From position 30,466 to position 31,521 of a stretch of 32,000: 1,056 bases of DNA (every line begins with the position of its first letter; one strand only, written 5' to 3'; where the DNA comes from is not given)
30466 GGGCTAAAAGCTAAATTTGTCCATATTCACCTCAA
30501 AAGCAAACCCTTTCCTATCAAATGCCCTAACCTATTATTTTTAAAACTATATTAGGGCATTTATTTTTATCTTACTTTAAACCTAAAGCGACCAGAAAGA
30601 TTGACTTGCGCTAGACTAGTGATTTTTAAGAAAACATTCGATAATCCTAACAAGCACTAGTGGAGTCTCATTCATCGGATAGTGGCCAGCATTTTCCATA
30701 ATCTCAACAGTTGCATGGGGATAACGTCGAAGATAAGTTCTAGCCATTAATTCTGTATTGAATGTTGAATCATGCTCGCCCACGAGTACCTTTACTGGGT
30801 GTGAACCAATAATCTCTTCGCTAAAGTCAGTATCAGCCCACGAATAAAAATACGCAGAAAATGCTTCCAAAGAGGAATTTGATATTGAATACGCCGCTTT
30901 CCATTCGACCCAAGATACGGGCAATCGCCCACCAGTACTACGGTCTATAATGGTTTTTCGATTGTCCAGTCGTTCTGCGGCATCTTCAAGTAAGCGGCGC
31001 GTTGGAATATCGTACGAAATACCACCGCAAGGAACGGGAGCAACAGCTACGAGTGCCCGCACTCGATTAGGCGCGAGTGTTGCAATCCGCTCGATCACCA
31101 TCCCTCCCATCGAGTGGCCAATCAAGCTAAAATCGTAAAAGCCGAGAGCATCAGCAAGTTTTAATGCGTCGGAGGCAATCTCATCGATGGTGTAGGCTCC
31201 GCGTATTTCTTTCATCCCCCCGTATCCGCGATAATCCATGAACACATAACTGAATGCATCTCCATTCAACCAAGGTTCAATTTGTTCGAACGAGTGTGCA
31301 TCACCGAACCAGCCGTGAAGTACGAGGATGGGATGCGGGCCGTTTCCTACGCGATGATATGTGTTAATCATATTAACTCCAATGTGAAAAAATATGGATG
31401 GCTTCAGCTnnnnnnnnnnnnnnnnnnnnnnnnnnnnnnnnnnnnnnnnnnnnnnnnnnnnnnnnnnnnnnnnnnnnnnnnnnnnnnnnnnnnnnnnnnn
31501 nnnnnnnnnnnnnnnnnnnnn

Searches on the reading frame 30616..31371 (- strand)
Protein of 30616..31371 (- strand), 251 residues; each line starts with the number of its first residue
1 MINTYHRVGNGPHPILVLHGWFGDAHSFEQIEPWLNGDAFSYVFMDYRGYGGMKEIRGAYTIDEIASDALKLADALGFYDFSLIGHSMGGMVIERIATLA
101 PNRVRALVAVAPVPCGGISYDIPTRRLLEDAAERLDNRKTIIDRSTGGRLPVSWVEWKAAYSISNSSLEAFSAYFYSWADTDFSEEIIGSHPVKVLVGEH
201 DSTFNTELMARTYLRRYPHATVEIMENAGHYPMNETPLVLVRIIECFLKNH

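Call 13: search_protein_families(library=pfam, proteins=[window:30616-31371:-], max_evalue=0.01)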
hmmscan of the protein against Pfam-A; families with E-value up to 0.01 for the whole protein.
window:30616-31371:- (251 aa): 6 families
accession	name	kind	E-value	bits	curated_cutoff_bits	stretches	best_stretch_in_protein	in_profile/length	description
PF00561.26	Abhydrolase_1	-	3.6e-21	76.4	25.8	1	14-137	2-122/245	alpha/beta hydrolase fold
PF12697.13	Abhydrolase_6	-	3e-20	74.3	26.3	1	15-241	1-215/217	Alpha/beta hydrolase family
PF12146.15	Hydrolase_4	-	3.9e-12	46.4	27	1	15-113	7-110/239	Serine aminopeptidase, S33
PF00975.26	Thioesterase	-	9.4e-06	26.4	26.4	1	14-103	2-90/226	Thioesterase domain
PF03096.20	Ndr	-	2.9e-05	23.4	23.3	1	61-116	81-136/283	Ndr family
PF06028.17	DUF915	-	0.0087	15.9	22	0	71-93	95-117/255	Alpha/beta hydrolase of unknown function (DUF915)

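Call 73: list_cluster_members(proteins=[window:30616-31371:-, window:30087-30350:+, window:12630-13769:+])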
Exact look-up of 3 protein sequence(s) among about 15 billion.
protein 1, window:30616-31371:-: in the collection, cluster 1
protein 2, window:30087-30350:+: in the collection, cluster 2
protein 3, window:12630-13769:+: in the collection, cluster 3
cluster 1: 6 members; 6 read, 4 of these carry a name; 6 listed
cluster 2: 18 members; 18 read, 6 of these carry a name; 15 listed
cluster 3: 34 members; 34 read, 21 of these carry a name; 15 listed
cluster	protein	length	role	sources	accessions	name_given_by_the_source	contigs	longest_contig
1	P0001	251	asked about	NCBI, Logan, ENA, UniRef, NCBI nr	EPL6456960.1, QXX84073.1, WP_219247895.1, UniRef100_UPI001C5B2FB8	alpha/beta hydrolase [Providencia sp. R33] | alpha/beta fold hydrolase n=1 Tax=Providencia TaxID=586 RepID=UPI001C5B2FB8 | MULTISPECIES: alpha/beta hydrolase [Providencia]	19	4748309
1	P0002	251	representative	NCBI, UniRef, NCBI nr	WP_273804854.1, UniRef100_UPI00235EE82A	alpha/beta fold hydrolase [Providencia rettgeri] | alpha/beta fold hydrolase n=1 Tax=Providencia rettgeri TaxID=587 RepID=UPI00235EE82A | alpha/beta hydrolase [Providencia rettgeri]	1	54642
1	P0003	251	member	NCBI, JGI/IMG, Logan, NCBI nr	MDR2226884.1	MAG: alpha/beta hydrolase [Providencia sp.] | pimeloyl-ACP methyl ester carboxylesterase | alpha/beta hydrolase [Providencia sp.]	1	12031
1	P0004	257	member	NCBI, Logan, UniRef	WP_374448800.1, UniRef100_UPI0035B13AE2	alpha/beta fold hydrolase [Providencia sp.] | alpha/beta fold hydrolase n=1 Tax=Providencia sp. TaxID=589 RepID=UPI0035B13AE2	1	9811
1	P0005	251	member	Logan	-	-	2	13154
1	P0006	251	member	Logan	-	-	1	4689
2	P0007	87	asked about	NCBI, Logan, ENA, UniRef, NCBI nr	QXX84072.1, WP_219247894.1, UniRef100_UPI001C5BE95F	DUF2132 domain-containing protein [Providencia sp. R33] | VF530 family protein n=1 Tax=Providencia TaxID=586 RepID=UPI001C5BE95F | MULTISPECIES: VF530 family protein [Providencia]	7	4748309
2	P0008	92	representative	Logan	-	-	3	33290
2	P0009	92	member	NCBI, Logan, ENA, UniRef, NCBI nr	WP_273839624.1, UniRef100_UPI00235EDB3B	VF530 family protein [Providencia rettgeri] | VF530 family protein n=1 Tax=Providencia rettgeri TaxID=587 RepID=UPI00235EDB3B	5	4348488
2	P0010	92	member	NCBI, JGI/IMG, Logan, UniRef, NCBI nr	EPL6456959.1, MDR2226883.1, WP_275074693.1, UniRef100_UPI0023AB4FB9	VF530 family protein [Providencia rettgeri] | uncharacterized protein (DUF2132 family) | VF530 family protein n=1 Tax=Providencia rettgeri TaxID=587 RepID=UPI0023AB4FB9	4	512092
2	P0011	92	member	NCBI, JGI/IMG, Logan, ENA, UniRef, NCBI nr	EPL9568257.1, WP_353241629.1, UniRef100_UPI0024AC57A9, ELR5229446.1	VF530 family protein [Providencia rettgeri] | VF530 family protein n=1 Tax=Providencia sp. TaxID=589 RepID=UPI0024AC57A9 | DUF2132 domain-containing protein [Providencia rettgeri]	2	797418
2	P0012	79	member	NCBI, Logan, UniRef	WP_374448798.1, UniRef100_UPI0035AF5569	VF530 family DNA-binding protein [Providencia sp.] | VF530 family protein n=1 Tax=Providencia sp. TaxID=589 RepID=UPI0035AF5569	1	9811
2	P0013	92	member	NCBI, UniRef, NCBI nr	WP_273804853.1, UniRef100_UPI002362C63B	VF530 family protein [Providencia rettgeri] | VF530 family protein n=1 Tax=Providencia rettgeri TaxID=587 RepID=UPI002362C63B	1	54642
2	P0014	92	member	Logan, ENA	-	-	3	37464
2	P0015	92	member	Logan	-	-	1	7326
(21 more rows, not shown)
